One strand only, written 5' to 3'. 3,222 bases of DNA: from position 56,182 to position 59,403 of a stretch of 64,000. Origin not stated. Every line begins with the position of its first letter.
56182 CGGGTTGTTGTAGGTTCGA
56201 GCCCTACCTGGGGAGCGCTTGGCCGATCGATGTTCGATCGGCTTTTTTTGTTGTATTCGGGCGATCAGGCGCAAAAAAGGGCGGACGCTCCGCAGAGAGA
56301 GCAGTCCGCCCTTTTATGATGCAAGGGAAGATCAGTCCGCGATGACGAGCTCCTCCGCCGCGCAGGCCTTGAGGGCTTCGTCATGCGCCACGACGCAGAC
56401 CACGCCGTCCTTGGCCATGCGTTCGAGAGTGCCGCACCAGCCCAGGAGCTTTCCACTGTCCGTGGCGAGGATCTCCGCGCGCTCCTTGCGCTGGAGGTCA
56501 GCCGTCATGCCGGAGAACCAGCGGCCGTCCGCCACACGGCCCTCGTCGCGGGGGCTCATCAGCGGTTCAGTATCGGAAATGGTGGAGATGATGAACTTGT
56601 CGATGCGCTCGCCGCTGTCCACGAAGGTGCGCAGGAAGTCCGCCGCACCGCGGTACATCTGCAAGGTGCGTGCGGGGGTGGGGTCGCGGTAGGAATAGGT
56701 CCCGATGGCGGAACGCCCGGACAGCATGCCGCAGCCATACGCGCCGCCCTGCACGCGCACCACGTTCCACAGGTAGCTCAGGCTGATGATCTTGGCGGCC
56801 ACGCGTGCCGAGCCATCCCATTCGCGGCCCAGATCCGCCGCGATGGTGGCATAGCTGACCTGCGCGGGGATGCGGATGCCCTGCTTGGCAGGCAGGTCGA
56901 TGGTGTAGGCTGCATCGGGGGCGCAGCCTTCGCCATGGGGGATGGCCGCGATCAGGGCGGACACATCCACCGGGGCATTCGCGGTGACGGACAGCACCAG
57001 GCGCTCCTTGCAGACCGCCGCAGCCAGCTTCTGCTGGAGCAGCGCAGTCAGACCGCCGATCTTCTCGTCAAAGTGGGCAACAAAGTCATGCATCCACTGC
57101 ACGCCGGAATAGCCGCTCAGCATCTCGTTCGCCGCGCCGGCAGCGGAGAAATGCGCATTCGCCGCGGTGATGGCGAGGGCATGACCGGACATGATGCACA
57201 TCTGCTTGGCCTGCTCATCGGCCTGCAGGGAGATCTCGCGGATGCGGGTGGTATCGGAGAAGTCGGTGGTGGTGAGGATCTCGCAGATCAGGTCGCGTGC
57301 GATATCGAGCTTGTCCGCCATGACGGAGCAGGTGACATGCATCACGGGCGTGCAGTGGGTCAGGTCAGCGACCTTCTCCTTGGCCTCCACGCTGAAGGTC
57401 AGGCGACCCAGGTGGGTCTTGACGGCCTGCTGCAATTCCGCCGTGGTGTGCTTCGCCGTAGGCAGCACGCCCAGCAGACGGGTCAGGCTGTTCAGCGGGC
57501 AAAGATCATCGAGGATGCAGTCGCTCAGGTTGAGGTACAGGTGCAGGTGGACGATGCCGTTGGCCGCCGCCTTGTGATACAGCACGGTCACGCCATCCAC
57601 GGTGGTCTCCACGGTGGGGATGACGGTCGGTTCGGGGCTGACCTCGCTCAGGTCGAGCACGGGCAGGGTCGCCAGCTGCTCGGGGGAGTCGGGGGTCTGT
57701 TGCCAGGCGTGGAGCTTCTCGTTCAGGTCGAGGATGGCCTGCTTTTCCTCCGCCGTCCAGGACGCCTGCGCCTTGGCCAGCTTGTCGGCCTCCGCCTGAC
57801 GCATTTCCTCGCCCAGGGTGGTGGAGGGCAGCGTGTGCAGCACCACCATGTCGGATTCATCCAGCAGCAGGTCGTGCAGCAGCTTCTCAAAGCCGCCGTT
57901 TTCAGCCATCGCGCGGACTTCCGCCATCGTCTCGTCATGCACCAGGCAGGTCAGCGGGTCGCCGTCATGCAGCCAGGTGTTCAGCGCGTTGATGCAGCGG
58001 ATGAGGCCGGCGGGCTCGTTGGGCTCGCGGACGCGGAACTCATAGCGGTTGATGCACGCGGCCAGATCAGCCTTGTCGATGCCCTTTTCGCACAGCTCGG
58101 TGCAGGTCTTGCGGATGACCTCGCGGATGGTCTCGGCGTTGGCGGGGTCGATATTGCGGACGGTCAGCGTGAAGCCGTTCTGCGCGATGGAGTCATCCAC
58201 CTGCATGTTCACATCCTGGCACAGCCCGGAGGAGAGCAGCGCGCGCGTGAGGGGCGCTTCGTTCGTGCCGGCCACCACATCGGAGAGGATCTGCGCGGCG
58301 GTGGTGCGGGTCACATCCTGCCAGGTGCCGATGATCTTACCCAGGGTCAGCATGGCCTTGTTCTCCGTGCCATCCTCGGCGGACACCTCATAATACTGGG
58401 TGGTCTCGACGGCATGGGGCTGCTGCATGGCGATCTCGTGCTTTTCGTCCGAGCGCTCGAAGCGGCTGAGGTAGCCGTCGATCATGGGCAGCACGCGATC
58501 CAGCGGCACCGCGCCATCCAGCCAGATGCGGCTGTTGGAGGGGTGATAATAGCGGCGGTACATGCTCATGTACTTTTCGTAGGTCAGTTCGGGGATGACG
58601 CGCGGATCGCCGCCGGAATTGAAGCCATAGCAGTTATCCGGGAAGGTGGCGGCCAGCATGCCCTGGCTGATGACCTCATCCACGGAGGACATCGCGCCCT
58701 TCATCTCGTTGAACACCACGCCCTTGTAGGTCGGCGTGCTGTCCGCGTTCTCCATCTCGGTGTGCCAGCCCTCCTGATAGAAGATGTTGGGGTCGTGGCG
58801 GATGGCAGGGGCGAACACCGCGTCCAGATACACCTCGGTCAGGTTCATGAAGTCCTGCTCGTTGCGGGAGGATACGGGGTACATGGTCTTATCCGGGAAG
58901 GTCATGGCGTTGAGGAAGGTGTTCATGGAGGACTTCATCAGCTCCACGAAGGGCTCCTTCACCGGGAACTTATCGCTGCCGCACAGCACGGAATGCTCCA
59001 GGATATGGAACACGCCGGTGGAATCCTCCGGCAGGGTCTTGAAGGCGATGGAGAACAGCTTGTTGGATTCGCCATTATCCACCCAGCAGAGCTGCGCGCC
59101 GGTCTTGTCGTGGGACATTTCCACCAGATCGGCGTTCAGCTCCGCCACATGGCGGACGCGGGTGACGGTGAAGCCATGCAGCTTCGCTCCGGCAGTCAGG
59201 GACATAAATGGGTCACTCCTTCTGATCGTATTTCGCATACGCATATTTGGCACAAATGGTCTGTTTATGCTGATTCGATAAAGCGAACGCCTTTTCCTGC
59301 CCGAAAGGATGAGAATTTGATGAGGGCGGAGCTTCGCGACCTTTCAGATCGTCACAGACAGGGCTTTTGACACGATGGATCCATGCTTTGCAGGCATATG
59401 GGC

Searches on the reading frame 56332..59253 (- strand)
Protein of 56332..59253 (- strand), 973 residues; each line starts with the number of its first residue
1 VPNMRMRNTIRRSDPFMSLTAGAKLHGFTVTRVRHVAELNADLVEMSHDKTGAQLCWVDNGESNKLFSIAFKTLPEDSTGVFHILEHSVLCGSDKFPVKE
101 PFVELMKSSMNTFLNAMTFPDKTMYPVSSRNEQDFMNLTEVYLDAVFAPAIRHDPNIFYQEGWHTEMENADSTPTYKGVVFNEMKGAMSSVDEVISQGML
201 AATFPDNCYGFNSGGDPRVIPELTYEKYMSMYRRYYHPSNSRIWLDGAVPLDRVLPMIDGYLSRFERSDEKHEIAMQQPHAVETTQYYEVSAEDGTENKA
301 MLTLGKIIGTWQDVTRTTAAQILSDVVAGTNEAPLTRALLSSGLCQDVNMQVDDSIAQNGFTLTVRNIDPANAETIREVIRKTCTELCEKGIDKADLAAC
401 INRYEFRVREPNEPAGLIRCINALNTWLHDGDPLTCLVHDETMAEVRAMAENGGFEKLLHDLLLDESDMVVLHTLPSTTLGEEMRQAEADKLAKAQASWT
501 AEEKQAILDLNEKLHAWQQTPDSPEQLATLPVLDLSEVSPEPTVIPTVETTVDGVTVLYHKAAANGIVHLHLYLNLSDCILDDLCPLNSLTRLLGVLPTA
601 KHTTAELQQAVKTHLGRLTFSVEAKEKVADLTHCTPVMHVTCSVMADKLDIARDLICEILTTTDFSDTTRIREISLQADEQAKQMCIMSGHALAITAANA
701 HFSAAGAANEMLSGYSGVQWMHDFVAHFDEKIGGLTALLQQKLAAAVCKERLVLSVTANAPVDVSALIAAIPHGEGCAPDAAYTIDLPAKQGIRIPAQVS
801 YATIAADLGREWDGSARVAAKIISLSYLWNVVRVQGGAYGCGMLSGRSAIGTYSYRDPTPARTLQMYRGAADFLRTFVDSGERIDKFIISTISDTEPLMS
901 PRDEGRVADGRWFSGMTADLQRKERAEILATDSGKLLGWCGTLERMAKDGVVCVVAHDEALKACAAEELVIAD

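Call 68: search_protein_families(library=pfam, proteins=[window:56332-59253:-], max_evalue=0.0001)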
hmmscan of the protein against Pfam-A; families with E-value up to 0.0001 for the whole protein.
window:56332-59253:- (973 aa): 4 families
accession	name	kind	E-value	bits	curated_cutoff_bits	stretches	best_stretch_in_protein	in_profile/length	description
PF08367.16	M16C_assoc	-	7.3e-52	176.5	25.3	1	476-723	3-251/252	Peptidase M16C associated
PF22516.1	PreP_C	-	3.3e-27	95.6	27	1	794-956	5-171/173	PreP C-terminal domain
PF05193.26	Peptidase_M16_C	-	1.3e-19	71.2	23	1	223-403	2-180/181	Peptidase M16 inactive domain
PF00675.25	Peptidase_M16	-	5.8e-05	23.5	22.3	0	75-152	27-101/149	Insulinase (Peptidase family M16)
